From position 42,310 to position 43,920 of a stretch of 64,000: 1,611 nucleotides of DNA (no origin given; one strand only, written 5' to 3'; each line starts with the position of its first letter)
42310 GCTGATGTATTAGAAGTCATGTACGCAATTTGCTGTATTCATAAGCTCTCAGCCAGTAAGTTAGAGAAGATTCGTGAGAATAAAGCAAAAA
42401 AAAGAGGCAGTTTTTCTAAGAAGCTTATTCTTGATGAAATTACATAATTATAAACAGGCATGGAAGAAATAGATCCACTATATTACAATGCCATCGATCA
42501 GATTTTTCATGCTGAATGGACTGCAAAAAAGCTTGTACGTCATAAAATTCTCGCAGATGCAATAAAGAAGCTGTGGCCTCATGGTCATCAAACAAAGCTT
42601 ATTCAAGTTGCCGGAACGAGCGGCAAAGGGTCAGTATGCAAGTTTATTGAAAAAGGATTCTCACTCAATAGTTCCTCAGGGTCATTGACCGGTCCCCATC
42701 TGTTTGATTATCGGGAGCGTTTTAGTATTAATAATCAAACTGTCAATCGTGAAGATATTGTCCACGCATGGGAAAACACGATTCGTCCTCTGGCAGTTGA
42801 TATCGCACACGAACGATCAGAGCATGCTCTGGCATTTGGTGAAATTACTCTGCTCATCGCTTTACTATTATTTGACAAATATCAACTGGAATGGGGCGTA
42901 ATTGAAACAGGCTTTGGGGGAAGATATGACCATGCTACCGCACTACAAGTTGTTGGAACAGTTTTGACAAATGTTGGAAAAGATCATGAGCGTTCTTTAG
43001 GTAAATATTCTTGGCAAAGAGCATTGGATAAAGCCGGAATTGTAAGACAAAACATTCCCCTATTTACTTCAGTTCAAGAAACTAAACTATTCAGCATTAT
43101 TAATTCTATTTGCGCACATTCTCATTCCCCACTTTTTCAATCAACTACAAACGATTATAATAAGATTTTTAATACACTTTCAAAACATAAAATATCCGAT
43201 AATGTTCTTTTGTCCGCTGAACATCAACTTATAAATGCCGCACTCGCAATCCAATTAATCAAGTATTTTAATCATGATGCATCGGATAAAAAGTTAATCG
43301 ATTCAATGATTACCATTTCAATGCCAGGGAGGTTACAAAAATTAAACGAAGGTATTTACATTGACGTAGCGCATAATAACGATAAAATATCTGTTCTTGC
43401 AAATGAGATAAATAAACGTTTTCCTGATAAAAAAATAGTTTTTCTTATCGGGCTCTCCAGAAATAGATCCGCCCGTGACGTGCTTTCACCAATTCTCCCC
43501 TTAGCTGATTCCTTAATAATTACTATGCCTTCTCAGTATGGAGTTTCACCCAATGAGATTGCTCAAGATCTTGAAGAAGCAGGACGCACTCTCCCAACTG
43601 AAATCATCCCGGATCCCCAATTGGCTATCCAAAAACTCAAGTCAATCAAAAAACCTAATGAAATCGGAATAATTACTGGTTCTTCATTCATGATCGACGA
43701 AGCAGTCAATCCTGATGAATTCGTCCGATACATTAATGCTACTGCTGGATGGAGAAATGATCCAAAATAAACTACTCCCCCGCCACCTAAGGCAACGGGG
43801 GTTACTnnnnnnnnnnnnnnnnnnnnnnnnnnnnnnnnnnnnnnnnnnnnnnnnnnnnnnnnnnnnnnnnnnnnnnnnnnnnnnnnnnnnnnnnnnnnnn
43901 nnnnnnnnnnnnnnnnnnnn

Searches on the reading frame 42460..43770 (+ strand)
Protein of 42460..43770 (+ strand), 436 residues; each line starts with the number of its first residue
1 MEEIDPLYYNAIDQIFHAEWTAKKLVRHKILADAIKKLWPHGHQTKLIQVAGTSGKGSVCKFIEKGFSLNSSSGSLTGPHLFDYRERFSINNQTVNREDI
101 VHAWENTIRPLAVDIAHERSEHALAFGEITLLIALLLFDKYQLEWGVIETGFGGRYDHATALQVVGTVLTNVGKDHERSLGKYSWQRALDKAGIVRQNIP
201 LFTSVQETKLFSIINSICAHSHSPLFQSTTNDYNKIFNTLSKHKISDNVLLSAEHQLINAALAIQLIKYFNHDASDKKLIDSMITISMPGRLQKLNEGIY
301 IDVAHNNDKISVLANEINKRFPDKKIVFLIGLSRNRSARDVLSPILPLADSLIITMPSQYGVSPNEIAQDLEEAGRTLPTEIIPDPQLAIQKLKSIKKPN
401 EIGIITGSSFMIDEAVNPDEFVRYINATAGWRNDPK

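Call 8: search_protein_families(library=pfam, proteins=[window:42460-43770:+], max_evalue=0.00001)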
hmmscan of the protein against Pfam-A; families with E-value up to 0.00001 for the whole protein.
window:42460-43770:+ (436 aa): 1 family
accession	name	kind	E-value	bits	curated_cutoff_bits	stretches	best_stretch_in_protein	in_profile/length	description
PF02875.26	Mur_ligase_C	-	2.8e-12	48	28.4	1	290-408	1-126/127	Mur ligase, glutamate ligase domain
